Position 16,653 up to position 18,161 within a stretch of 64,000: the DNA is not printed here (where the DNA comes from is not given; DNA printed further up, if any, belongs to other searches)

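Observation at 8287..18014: Tandem ~4.8-kb duplication of a 'vgrG + unknown 400-aa gene' cassette inside the T6SS cluster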

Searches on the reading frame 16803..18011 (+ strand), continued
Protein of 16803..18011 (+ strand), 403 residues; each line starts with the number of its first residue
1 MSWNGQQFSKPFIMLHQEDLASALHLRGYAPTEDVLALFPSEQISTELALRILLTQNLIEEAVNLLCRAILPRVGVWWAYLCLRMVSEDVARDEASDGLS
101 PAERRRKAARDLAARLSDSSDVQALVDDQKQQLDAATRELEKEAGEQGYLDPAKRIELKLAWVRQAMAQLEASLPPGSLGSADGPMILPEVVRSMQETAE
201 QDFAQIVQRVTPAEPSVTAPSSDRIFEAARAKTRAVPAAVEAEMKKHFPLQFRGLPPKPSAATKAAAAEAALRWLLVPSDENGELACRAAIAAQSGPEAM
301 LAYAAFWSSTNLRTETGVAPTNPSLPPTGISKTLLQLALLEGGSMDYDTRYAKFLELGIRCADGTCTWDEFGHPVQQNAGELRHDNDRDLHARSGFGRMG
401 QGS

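Call 41: search_protein_families(library=pfam, proteins=[P0136, P0144, P0122, P0103, P0055, P0048, P0090, P0085, P0092, P0109], max_evalue=0.01)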
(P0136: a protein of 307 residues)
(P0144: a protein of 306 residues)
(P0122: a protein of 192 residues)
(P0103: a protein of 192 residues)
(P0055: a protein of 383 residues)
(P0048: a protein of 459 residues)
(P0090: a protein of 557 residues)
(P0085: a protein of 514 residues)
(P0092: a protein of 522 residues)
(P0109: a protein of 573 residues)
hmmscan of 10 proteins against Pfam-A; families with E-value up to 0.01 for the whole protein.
P0136 (307 aa): 2 families
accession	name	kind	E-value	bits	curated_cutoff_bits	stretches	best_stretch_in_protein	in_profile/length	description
PF22011.2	DUF6931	-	2.8e-46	157.6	27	1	159-300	1-145/145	Family of unknown function (DUF6931)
PF16697.10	Yop-YscD_cpl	-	4.5e-08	33.7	33.2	1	22-94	17-90/94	Inner membrane component of T3SS, cytoplasmic domain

P0144 (306 aa): 2 families
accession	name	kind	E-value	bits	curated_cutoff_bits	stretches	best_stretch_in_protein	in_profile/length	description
PF22011.2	DUF6931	-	5.2e-46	156.8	27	1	154-299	1-145/145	Family of unknown function (DUF6931)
PF16697.10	Yop-YscD_cpl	-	3.6e-05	24.4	33.2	1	6-96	1-91/94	Inner membrane component of T3SS, cytoplasmic domain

P0122 (192 aa): 1 family
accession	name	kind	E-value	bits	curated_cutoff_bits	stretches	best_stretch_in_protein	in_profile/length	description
PF22011.2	DUF6931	-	7.2e-48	162.8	27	1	41-184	2-144/145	Family of unknown function (DUF6931)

P0103 (192 aa): 1 family
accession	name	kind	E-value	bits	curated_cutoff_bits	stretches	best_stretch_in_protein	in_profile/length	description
PF22011.2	DUF6931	-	8.2e-44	149.6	27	1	38-184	1-145/145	Family of unknown function (DUF6931)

P0055 (383 aa): 1 family
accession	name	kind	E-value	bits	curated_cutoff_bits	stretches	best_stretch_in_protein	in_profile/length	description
PF22011.2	DUF6931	-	2.8e-21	76.6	27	2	241-338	48-145/145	Family of unknown function (DUF6931)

P0048 (459 aa): 1 family
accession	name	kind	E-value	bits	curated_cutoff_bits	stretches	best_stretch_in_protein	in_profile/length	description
PF22011.2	DUF6931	-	1.3e-21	77.7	27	2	273-376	44-145/145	Family of unknown function (DUF6931)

P0090 (557 aa): 2 families
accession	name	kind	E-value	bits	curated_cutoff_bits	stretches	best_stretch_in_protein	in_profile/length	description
PF22011.2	DUF6931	-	2.2e-17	63.9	27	2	241-339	45-143/145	Family of unknown function (DUF6931)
PF23611.1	zf-C2H2_16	-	0.0042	17.5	27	0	62-75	3-16/26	C2H2 zinc finger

P0085 (514 aa): 2 families
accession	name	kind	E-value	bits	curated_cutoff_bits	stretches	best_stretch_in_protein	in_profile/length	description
PF22011.2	DUF6931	-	1.6e-20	74.1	27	2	241-348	37-143/145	Family of unknown function (DUF6931)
PF18401.7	Thioredoxin_13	-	0.0097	16.2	26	0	3-66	4-66/136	Thioredoxin-like domain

P0092 (522 aa): 1 family
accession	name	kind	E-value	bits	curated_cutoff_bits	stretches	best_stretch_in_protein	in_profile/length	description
PF22011.2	DUF6931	-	1.4e-12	48.3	27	2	370-421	46-98/145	Family of unknown function (DUF6931)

P0109 (573 aa): 1 family
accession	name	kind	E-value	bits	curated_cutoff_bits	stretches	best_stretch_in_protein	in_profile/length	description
PF22011.2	DUF6931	-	7.5e-19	68.7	27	2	246-342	46-142/145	Family of unknown function (DUF6931)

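Call 42: get_annotated_region(hit=H7, flank=12000)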
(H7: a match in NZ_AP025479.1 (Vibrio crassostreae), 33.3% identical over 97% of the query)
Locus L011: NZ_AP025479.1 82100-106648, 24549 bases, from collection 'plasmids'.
description: Vibrio crassostreae strain LMG 22240 plasmid p2, complete sequence
organism: Vibrio crassostreae (NCBI taxid 246167)
taxonomy: Bacteria; Pseudomonadota; Gammaproteobacteria; Vibrionales; Vibrionaceae; Vibrio; Vibrio crassostreae
host: -; source: -; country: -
typing (MOB-suite, as given by PLSDB): conjugative; relaxase MOBF; mating-pair formation MPF_F
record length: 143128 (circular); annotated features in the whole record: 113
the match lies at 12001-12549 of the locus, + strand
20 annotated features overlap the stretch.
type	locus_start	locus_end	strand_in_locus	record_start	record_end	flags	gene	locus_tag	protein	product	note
CDS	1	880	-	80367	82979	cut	tssH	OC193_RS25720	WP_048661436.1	type VI secretion system ATPase TssH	GO:0033103 - protein secretion by the type VI secretion system [Evidence IEA]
CDS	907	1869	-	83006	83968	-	-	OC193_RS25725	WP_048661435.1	type VI secretion system baseplate subunit TssG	-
CDS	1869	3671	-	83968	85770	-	tssF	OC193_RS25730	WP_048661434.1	type VI secretion system baseplate subunit TssF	GO:0033103 - protein secretion by the type VI secretion system [Evidence IEA]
CDS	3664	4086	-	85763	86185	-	-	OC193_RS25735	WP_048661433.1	GPW/gp25 family protein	-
CDS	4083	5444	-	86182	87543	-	-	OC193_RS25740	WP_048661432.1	type VI secretion system contractile sheath large subunit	-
CDS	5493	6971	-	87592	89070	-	tssC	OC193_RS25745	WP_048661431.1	type VI secretion system contractile sheath large subunit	GO:0033103 - protein secretion by the type VI secretion system [Evidence IEA]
CDS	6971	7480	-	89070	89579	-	tssB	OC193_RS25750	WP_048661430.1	type VI secretion system contractile sheath small subunit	GO:0033103 - protein secretion by the type VI secretion system [Evidence IEA]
CDS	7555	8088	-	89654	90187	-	-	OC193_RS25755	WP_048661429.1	type VI secretion system tube protein Hcp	-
CDS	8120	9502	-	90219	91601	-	-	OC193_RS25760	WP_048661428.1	type VI secretion system ImpA family N-terminal domain-containing protein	-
CDS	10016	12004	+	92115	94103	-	tssI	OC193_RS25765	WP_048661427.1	type VI secretion system tip protein TssI/VgrG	GO:0033103 - protein secretion by the type VI secretion system [Evidence IEA]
CDS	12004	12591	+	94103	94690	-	-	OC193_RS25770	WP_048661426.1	hypothetical protein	-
CDS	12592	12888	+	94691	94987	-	-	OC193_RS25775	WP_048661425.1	PAAR domain-containing protein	-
CDS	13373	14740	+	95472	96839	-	-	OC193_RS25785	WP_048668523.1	IS66 family transposase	-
CDS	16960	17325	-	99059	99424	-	-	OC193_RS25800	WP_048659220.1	DUF1304 domain-containing protein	-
CDS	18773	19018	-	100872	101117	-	-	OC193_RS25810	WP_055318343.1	hypothetical protein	-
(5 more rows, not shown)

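Call 43: get_annotated_region(hit=H1, flank=12000)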
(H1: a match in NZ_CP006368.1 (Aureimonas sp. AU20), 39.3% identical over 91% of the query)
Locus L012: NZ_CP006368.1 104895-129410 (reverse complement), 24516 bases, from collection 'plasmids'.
description: Aureimonas sp. AU20 plasmid pAU20a, complete sequence
organism: Aureimonas sp. AU20 (NCBI taxid 1349819)
taxonomy: Bacteria; Pseudomonadota; Alphaproteobacteria; Hyphomicrobiales; Aurantimonadaceae; Aureimonas; Aureimonas sp. AU20
host: -; source: -; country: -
typing (MOB-suite, as given by PLSDB): non-mobilizable
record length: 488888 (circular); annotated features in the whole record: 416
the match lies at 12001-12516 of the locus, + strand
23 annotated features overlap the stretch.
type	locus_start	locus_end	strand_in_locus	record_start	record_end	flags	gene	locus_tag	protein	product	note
CDS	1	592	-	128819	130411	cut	icmH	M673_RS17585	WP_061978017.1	type IVB secretion system protein IcmH/DotU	-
CDS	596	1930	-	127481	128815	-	tssK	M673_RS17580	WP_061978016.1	type VI secretion system baseplate subunit TssK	GO:0033103 - protein secretion by the type VI secretion system [Evidence IEA]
CDS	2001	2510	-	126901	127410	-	tssJ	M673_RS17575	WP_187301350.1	type VI secretion system lipoprotein TssJ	GO:0033103 - protein secretion by the type VI secretion system [Evidence IEA]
CDS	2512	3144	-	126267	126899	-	-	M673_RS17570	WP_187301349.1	FHA domain-containing protein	-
CDS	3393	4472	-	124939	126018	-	-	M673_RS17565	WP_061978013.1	methyltransferase domain-containing protein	-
CDS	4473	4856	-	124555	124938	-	-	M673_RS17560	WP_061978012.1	PAAR domain-containing protein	-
CDS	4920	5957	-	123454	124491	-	-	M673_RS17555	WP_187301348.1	ATP-binding protein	GO:0007165 - signal transduction [Evidence IEA]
CDS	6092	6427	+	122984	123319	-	-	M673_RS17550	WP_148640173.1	STAS domain-containing protein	-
CDS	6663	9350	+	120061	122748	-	tssH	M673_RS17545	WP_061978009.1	type VI secretion system ATPase TssH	GO:0033103 - protein secretion by the type VI secretion system [Evidence IEA]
CDS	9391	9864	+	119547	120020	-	-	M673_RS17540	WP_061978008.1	type VI secretion system tube protein Hcp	-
CDS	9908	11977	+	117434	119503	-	tssI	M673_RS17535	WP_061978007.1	type VI secretion system tip protein TssI/VgrG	GO:0033103 - protein secretion by the type VI secretion system [Evidence IEA]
CDS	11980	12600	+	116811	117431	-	-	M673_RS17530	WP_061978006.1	hypothetical protein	-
CDS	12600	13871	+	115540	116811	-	tssA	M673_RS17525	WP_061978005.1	type VI secretion system protein TssA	-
CDS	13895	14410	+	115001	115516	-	tssB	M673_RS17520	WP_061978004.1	type VI secretion system contractile sheath small subunit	GO:0033103 - protein secretion by the type VI secretion system [Evidence IEA]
CDS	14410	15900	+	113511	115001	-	tssC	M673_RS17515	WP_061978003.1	type VI secretion system contractile sheath large subunit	GO:0033103 - protein secretion by the type VI secretion system [Evidence IEA]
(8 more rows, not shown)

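Call 44: get_annotated_region(hit=H8, flank=12000)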
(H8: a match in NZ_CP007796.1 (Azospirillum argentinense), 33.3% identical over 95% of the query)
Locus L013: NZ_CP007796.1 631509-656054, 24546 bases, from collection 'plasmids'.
description: Azospirillum argentinense strain Az39 plasmid AbAZ39_p3, complete sequence
organism: Azospirillum argentinense (NCBI taxid 2970906)
taxonomy: Bacteria; Pseudomonadota; Alphaproteobacteria; Rhodospirillales; Azospirillaceae; Azospirillum; Azospirillum argentinense
host: -; source: Triticum aestivum L.,Root,wheat rhizosphere; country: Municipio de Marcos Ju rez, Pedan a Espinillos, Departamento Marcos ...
typing (MOB-suite, as given by PLSDB): non-mobilizable
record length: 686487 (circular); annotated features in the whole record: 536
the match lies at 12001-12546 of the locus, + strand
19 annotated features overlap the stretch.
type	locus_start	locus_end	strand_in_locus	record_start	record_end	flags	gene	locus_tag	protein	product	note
CDS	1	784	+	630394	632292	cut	-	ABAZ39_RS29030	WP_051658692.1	type VI secretion system tip protein VgrG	GO:0033103 - protein secretion by the type VI secretion system [Evidence IEA]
CDS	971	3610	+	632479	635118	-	tssH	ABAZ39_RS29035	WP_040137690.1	type VI secretion system ATPase TssH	GO:0033103 - protein secretion by the type VI secretion system [Evidence IEA]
CDS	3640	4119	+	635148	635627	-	-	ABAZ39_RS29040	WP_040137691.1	type VI secretion system tube protein Hcp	-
CDS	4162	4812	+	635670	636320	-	-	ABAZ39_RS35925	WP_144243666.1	hypothetical protein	-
CDS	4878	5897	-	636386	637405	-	tssG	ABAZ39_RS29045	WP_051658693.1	type VI secretion system baseplate subunit TssG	GO:0033103 - protein secretion by the type VI secretion system [Evidence IEA]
CDS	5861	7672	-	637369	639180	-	tssF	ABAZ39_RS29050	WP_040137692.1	type VI secretion system baseplate subunit TssF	GO:0033103 - protein secretion by the type VI secretion system [Evidence IEA]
CDS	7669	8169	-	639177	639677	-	tssE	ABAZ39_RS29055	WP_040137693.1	type VI secretion system baseplate subunit TssE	GO:0033103 - protein secretion by the type VI secretion system [Evidence IEA]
CDS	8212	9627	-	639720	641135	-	tssC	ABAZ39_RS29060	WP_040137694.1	type VI secretion system contractile sheath large subunit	GO:0033103 - protein secretion by the type VI secretion system [Evidence IEA]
CDS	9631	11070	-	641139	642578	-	tssC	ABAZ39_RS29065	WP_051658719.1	type VI secretion system contractile sheath large subunit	GO:0033103 - protein secretion by the type VI secretion system [Evidence IEA]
CDS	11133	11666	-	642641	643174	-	tssB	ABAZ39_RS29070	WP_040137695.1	type VI secretion system contractile sheath small subunit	GO:0033103 - protein secretion by the type VI secretion system [Evidence IEA]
CDS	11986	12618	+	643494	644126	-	-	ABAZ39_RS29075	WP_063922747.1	hypothetical protein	-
CDS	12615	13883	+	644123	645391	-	tagH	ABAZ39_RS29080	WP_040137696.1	type VI secretion system-associated FHA domain protein TagH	GO:0033103 - protein secretion by the type VI secretion system [Evidence IEA]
CDS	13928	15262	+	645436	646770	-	tssK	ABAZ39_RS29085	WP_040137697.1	type VI secretion system baseplate subunit TssK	GO:0033103 - protein secretion by the type VI secretion system [Evidence IEA]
CDS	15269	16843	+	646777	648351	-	icmH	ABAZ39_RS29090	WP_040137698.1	type IVB secretion system protein IcmH/DotU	-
CDS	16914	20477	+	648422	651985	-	tssM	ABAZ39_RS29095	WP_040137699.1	type VI secretion system membrane subunit TssM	GO:0033103 - protein secretion by the type VI secretion system [Evidence IEA]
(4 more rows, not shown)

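Call 45: get_annotated_region(hit=H14, flank=10000)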
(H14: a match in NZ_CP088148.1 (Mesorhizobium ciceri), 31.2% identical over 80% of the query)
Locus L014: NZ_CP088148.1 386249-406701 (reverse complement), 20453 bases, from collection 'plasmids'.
description: Mesorhizobium ciceri strain R30 plasmid unnamed, complete sequence
organism: Mesorhizobium ciceri (NCBI taxid 39645)
taxonomy: Bacteria; Pseudomonadota; Alphaproteobacteria; Hyphomicrobiales; Phyllobacteriaceae; Mesorhizobium; Mesorhizobium ciceri
host: -; source: Cicer arietinum L.,cell culture,radical nodules from chickpea plants; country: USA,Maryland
typing (MOB-suite, as given by PLSDB): non-mobilizable
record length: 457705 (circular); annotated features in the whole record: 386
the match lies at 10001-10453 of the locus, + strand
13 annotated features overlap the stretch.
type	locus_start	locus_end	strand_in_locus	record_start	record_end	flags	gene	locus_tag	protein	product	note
CDS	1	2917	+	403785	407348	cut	tssM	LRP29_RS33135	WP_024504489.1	type VI secretion system membrane subunit TssM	GO:0033103 - protein secretion by the type VI secretion system [Evidence IEA]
CDS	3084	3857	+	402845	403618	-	-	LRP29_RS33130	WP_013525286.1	protein phosphatase 2C domain-containing protein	-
CDS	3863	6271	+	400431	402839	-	-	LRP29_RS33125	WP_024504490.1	serine/threonine-protein kinase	GO:0006468 - protein phosphorylation [Evidence IEA]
CDS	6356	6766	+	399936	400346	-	-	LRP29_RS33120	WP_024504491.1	DUF1036 domain-containing protein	-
CDS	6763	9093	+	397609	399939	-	-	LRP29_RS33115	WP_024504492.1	M23 family metallopeptidase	GO:0006508 - proteolysis [Evidence IEA]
CDS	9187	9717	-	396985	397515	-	-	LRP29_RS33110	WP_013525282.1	OmpA family protein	-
CDS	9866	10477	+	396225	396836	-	-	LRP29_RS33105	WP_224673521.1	hypothetical protein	-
CDS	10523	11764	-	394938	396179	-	-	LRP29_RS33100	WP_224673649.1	caspase domain-containing protein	-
CDS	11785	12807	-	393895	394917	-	-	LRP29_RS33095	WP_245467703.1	OmpA family protein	-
CDS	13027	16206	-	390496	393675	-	-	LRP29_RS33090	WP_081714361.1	autotransporter domain-containing protein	-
CDS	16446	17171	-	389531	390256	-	-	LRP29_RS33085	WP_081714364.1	hypothetical protein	-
CDS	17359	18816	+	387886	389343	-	-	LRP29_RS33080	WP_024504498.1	caspase family protein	-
CDS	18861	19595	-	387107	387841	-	-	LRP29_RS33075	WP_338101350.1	ATP-dependent DNA ligase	-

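Call 46: get_annotated_region(hit=H13, flank=10000)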
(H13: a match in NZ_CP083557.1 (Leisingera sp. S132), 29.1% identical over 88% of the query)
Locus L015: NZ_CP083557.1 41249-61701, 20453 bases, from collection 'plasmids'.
description: Leisingera sp. S132 plasmid unnamed4, complete sequence
organism: Leisingera sp. S132 (NCBI taxid 2867016)
taxonomy: Bacteria; Pseudomonadota; Alphaproteobacteria; Rhodobacterales; Roseobacteraceae; Leisingera; Leisingera sp. S132
host: -; source: -; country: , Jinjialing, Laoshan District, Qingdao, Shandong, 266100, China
typing (MOB-suite, as given by PLSDB): non-mobilizable
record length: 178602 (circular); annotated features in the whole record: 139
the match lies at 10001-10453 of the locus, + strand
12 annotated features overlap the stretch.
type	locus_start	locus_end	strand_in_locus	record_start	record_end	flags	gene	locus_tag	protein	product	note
CDS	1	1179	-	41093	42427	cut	tssK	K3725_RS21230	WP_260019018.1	type VI secretion system baseplate subunit TssK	GO:0033103 - protein secretion by the type VI secretion system [Evidence IEA]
CDS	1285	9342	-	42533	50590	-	-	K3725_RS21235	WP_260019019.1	hypothetical protein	-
CDS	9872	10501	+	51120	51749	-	-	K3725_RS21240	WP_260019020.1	hypothetical protein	-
CDS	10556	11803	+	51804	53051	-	tagH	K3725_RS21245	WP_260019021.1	type VI secretion system-associated FHA domain protein TagH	GO:0033103 - protein secretion by the type VI secretion system [Evidence IEA]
CDS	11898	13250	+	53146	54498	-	-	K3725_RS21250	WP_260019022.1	type VI secretion system ImpA family N-terminal domain-containing protein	-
CDS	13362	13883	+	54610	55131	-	tssB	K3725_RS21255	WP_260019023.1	type VI secretion system contractile sheath small subunit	GO:0033103 - protein secretion by the type VI secretion system [Evidence IEA]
CDS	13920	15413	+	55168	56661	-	tssC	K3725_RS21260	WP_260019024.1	type VI secretion system contractile sheath large subunit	GO:0033103 - protein secretion by the type VI secretion system [Evidence IEA]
CDS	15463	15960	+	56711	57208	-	-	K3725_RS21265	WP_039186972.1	type VI secretion system tube protein Hcp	-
CDS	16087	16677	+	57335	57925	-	tssE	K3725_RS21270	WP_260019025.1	type VI secretion system baseplate subunit TssE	GO:0033103 - protein secretion by the type VI secretion system [Evidence IEA]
CDS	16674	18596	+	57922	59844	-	tssF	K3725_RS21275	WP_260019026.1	type VI secretion system baseplate subunit TssF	GO:0033103 - protein secretion by the type VI secretion system [Evidence IEA]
CDS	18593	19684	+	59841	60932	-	tssG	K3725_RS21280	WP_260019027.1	type VI secretion system baseplate subunit TssG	GO:0033103 - protein secretion by the type VI secretion system [Evidence IEA]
CDS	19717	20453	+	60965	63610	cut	tssH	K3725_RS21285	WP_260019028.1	type VI secretion system ATPase TssH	GO:0033103 - protein secretion by the type VI secretion system [Evidence IEA]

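Call 47: get_annotated_region(hit=H11, flank=10000)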
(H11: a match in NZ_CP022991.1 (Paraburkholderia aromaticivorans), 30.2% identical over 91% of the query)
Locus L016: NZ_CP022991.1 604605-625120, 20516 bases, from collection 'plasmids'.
description: Paraburkholderia aromaticivorans strain BN5 plasmid pBN1, complete sequence
organism: Paraburkholderia aromaticivorans (NCBI taxid 2026199)
taxonomy: Bacteria; Pseudomonadota; Betaproteobacteria; Burkholderiales; Burkholderiaceae; Paraburkholderia; Paraburkholderia aromaticivorans
host: -; source: -; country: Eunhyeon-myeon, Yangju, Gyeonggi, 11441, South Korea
typing (MOB-suite, as given by PLSDB): non-mobilizable
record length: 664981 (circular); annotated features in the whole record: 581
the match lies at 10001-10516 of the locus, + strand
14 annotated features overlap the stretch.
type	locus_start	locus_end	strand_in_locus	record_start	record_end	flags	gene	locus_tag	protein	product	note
CDS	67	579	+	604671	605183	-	tssE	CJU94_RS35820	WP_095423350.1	type VI secretion system baseplate subunit TssE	GO:0033103 - protein secretion by the type VI secretion system [Evidence IEA]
CDS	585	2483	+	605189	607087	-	tssF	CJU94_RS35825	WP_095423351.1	type VI secretion system baseplate subunit TssF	GO:0033103 - protein secretion by the type VI secretion system [Evidence IEA]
CDS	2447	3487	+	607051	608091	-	tssG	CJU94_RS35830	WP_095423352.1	type VI secretion system baseplate subunit TssG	GO:0033103 - protein secretion by the type VI secretion system [Evidence IEA]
CDS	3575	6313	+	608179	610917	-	tssH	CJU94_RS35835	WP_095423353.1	type VI secretion system ATPase TssH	GO:0033103 - protein secretion by the type VI secretion system [Evidence IEA]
CDS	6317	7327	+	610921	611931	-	-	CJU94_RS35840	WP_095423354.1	TcdA/TcdB catalytic glycosyltransferase domain-containing protein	-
CDS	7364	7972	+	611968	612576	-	-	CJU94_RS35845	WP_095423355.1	YopT-type cysteine protease domain-containing protein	-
CDS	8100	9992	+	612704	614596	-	tssI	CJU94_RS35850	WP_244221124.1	type VI secretion system tip protein TssI/VgrG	GO:0033103 - protein secretion by the type VI secretion system [Evidence IEA]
CDS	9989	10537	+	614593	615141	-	-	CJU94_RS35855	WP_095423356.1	hypothetical protein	-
CDS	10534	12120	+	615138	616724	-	tagH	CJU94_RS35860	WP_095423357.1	type VI secretion system-associated FHA domain protein TagH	GO:0033103 - protein secretion by the type VI secretion system [Evidence IEA]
CDS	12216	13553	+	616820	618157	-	tssK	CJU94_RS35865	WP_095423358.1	type VI secretion system baseplate subunit TssK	GO:0033103 - protein secretion by the type VI secretion system [Evidence IEA]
CDS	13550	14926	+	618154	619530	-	icmH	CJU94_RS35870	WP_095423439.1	type IVB secretion system protein IcmH/DotU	-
CDS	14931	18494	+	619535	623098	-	tssM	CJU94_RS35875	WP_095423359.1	type VI secretion system membrane subunit TssM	GO:0033103 - protein secretion by the type VI secretion system [Evidence IEA]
CDS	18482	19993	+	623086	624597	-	tagF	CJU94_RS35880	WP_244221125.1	type VI secretion system-associated protein TagF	-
CDS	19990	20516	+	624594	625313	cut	-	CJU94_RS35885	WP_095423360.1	PP2C family serine/threonine-protein phosphatase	-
